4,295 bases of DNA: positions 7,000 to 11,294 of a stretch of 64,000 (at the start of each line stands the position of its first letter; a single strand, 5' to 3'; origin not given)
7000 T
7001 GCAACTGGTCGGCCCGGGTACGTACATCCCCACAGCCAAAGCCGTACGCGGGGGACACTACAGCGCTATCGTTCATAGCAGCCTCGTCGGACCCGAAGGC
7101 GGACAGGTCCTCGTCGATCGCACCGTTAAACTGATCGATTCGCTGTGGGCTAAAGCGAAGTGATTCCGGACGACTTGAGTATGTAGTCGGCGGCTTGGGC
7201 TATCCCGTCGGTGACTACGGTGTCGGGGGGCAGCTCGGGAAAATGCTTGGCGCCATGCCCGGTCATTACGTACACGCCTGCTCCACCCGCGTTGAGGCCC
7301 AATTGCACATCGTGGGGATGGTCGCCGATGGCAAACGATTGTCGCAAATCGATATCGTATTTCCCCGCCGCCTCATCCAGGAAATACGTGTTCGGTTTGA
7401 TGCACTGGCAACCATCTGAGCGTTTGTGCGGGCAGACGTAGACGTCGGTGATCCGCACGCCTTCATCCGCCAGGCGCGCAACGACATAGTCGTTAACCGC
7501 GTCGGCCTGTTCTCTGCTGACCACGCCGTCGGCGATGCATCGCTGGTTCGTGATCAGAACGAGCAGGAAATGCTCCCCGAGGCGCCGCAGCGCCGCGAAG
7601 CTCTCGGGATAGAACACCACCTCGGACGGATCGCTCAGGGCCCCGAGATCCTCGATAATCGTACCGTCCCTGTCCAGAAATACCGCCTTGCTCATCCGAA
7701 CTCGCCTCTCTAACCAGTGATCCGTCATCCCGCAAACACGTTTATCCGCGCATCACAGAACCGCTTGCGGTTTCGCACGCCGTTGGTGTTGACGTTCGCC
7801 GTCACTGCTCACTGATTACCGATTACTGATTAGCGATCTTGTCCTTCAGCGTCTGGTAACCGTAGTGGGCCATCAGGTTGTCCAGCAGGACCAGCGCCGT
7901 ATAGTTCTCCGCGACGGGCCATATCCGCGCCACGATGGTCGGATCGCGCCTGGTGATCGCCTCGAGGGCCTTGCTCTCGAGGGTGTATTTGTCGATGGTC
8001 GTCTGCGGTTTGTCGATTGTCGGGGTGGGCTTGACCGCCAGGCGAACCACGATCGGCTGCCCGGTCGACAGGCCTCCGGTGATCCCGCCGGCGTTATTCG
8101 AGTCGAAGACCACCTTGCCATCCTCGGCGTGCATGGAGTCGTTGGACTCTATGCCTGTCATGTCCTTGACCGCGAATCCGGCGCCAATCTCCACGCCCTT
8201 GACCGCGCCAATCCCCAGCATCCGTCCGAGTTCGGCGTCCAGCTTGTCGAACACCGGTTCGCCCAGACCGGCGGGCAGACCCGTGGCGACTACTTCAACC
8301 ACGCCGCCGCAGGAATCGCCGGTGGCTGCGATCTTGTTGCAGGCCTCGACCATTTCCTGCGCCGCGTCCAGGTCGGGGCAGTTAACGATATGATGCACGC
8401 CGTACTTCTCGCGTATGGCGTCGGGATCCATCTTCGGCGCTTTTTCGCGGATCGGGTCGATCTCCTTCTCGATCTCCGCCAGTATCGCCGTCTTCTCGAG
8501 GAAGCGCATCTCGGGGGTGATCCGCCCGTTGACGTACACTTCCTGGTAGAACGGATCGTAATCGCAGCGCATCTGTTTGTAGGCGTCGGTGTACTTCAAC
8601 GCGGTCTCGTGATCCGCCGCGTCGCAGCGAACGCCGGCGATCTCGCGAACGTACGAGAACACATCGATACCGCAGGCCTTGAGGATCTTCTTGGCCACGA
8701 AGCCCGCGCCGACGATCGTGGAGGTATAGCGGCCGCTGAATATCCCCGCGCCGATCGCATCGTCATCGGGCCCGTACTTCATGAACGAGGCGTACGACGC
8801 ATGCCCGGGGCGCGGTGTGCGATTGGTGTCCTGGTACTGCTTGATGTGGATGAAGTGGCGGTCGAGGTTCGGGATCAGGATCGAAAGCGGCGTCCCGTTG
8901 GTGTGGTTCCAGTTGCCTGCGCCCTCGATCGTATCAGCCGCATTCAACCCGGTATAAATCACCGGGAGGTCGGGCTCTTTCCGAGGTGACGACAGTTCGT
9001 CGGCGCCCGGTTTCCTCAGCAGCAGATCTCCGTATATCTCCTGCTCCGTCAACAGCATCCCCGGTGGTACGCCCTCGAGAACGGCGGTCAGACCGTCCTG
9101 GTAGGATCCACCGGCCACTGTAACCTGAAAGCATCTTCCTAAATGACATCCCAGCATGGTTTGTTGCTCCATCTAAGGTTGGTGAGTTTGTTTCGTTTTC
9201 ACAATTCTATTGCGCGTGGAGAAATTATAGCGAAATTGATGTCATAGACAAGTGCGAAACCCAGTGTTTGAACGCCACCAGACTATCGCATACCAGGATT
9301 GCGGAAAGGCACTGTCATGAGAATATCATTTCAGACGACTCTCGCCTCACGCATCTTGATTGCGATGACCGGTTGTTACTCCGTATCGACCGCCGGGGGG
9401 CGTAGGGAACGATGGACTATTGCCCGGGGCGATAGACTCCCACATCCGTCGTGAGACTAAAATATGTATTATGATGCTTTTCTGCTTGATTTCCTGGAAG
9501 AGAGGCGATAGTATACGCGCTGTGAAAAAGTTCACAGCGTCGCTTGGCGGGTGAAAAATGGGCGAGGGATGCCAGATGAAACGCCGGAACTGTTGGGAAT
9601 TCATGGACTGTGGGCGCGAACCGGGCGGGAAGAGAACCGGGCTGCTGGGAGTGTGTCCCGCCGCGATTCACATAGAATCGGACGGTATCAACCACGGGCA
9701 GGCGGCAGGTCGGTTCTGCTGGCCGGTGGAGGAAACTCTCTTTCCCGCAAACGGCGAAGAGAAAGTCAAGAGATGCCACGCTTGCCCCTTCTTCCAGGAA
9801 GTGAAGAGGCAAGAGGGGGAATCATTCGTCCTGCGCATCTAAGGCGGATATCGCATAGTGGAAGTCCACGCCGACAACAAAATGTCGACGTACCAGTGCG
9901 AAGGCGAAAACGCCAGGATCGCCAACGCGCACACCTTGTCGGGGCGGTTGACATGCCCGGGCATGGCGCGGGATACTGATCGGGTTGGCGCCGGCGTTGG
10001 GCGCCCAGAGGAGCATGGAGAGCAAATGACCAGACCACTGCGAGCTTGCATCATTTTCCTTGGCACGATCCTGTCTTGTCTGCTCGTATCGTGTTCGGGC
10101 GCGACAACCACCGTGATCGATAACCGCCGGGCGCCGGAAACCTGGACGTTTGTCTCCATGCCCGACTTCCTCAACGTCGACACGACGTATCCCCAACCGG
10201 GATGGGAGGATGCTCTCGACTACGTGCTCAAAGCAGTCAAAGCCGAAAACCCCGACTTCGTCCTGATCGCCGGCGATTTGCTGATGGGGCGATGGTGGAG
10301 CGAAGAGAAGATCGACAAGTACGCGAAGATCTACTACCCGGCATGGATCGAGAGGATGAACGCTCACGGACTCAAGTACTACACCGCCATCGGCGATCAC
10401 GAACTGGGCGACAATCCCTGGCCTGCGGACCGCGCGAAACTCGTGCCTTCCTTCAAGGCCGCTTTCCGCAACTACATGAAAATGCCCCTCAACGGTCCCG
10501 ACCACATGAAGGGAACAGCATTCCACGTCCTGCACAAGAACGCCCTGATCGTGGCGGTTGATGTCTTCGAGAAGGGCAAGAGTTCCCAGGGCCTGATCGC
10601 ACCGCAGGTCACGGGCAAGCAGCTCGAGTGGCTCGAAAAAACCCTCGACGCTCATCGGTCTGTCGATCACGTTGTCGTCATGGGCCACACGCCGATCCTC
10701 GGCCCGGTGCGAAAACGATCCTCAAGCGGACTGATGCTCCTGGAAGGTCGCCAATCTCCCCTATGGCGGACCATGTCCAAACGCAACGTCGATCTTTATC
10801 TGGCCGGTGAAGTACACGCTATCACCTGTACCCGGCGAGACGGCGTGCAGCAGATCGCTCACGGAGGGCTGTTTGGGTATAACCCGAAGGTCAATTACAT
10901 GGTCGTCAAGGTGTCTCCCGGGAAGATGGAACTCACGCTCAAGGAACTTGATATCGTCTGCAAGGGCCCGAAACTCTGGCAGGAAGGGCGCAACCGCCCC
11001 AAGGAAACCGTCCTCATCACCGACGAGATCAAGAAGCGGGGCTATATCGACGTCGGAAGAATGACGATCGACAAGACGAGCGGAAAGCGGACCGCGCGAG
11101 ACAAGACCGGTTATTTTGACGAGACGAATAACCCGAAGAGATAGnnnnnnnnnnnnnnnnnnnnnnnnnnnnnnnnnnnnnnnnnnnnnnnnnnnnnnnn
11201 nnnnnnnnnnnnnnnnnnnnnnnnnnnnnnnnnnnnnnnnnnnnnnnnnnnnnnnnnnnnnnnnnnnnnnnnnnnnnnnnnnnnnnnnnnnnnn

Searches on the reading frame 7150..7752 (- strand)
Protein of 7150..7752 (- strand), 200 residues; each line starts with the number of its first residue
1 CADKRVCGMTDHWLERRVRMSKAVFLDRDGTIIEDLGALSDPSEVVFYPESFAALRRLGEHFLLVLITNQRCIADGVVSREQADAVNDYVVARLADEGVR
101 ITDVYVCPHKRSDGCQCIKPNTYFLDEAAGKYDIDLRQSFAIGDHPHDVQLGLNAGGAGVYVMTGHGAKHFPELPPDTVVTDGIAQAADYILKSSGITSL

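Call 15: search_protein_families(library=pfam, proteins=[window:7150-7752:-], max_evalue=0.001)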
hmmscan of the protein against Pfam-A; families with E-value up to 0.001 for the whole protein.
window:7150-7752:- (200 aa): 2 families
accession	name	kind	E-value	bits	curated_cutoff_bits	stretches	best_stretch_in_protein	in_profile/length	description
PF13242.12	Hydrolase_like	-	4.9e-11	42.8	22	1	118-182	3-71/75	HAD-hyrolase-like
PF12710.13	HAD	-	6.8e-06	27.1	27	1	15-151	52-187/189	haloacid dehalogenase-like hydrolase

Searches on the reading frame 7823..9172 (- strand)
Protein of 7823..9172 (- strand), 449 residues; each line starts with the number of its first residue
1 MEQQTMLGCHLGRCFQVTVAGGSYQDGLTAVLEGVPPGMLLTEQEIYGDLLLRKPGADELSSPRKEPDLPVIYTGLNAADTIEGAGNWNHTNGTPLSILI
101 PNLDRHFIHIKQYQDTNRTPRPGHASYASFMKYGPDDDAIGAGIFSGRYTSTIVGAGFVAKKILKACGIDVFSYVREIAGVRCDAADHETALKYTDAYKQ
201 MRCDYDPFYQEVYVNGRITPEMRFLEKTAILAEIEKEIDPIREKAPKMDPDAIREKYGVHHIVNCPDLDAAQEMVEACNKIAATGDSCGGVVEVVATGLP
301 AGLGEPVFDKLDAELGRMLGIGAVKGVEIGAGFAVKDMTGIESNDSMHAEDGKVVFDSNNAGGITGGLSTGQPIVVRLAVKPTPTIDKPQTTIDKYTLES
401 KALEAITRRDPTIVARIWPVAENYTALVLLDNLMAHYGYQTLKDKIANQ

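Call 15: search_protein_families(library=pfam, proteins=[window:7823-9172:-], max_evalue=0.001)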
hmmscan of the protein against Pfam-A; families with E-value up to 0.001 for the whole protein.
window:7823-9172:- (449 aa): 1 family
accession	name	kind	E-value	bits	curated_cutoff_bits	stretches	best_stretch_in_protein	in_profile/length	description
PF01264.26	Chorismate_synt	-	1.1e-94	317.2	27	1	15-434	1-327/327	Chorismate synthase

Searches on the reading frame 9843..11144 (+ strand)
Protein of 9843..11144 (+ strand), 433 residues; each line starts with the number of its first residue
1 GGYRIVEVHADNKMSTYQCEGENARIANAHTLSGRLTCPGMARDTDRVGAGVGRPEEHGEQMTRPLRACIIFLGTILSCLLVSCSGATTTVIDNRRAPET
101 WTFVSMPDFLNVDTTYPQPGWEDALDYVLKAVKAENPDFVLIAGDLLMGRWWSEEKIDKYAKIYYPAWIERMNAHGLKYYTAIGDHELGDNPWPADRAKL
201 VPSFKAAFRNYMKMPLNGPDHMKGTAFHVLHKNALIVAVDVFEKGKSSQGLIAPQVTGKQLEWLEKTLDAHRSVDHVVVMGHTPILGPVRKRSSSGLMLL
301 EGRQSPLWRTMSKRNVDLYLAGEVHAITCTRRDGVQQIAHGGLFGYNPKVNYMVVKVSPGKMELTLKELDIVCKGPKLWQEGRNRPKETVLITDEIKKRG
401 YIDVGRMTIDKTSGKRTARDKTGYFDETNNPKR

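Call 7: search_protein_families(library=pfam, proteins=[window:9843-11144:+], max_evalue=0.001)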
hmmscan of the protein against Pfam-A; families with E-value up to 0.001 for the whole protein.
window:9843-11144:+ (433 aa): 1 family
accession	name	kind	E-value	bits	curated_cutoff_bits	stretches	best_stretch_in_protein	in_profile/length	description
PF00149.33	Metallophos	-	3.6e-09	37.8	21.5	1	121-325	14-189/191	Calcineurin-like phosphoesterase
